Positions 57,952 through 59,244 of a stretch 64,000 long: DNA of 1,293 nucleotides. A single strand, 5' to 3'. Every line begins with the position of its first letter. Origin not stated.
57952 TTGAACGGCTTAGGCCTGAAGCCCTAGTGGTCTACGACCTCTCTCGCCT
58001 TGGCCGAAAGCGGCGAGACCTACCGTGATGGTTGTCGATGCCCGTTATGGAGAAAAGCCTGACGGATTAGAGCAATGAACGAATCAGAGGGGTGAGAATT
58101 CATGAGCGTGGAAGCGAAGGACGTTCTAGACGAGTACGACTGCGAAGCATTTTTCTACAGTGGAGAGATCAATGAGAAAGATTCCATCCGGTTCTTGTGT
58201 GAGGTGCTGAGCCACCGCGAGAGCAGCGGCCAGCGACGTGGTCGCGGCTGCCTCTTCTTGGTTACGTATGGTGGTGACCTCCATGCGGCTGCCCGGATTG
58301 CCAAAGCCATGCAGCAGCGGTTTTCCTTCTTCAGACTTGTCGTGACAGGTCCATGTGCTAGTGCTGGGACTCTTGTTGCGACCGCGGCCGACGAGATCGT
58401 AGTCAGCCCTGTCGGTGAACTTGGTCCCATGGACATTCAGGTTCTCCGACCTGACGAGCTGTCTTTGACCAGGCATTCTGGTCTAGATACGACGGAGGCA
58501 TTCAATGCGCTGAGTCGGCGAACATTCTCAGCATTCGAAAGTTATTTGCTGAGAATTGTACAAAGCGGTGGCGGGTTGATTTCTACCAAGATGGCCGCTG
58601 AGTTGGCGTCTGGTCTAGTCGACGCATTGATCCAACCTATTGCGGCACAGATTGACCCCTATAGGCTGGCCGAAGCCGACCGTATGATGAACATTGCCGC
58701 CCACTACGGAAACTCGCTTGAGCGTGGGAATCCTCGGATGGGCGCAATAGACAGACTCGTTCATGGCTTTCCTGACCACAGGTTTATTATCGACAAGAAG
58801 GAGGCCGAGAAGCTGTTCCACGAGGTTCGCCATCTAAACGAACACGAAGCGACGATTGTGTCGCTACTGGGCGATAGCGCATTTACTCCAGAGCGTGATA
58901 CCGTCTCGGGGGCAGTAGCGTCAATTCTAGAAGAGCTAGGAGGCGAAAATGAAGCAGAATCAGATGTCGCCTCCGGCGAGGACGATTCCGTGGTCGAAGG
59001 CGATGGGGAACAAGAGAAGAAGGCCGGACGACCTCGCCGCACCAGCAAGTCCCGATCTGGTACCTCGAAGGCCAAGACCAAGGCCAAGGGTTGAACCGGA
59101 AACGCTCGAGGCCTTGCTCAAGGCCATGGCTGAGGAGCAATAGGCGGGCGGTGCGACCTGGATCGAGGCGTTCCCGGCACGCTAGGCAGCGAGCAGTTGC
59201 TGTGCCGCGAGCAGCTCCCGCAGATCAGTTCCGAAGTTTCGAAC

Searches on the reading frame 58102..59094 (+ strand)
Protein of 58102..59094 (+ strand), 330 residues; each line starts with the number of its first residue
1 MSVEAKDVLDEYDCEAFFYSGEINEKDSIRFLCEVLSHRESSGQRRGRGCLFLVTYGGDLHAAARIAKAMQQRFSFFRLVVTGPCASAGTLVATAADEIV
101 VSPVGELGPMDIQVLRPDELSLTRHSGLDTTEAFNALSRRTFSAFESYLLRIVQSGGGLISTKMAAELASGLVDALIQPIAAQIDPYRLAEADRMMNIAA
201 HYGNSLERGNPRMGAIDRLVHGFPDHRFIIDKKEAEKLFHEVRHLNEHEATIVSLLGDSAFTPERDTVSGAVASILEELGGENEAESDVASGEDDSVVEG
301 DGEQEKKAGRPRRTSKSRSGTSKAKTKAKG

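Call 83: search_protein_families(library=padloc, proteins=[window:58102-59094:+], max_evalue=0.001)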
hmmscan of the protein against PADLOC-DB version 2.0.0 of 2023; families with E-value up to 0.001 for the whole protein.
window:58102-59094:+ (330 aa): 0 families

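Call 84: search_protein_families(library=pfam, proteins=[window:58102-59094:+], max_evalue=0.001)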
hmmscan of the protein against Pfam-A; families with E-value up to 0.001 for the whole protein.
window:58102-59094:+ (330 aa): 2 families
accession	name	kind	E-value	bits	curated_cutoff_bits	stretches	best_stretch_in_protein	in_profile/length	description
PF01972.22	SDH_protease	-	8.4e-08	32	31.3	1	52-115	97-160/286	ClpP-like SDH-type serine proteinase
PF25145.1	NfeD1b_N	-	0.00038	20.5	40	1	53-111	38-96/189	NfeD1b, N-terminal domain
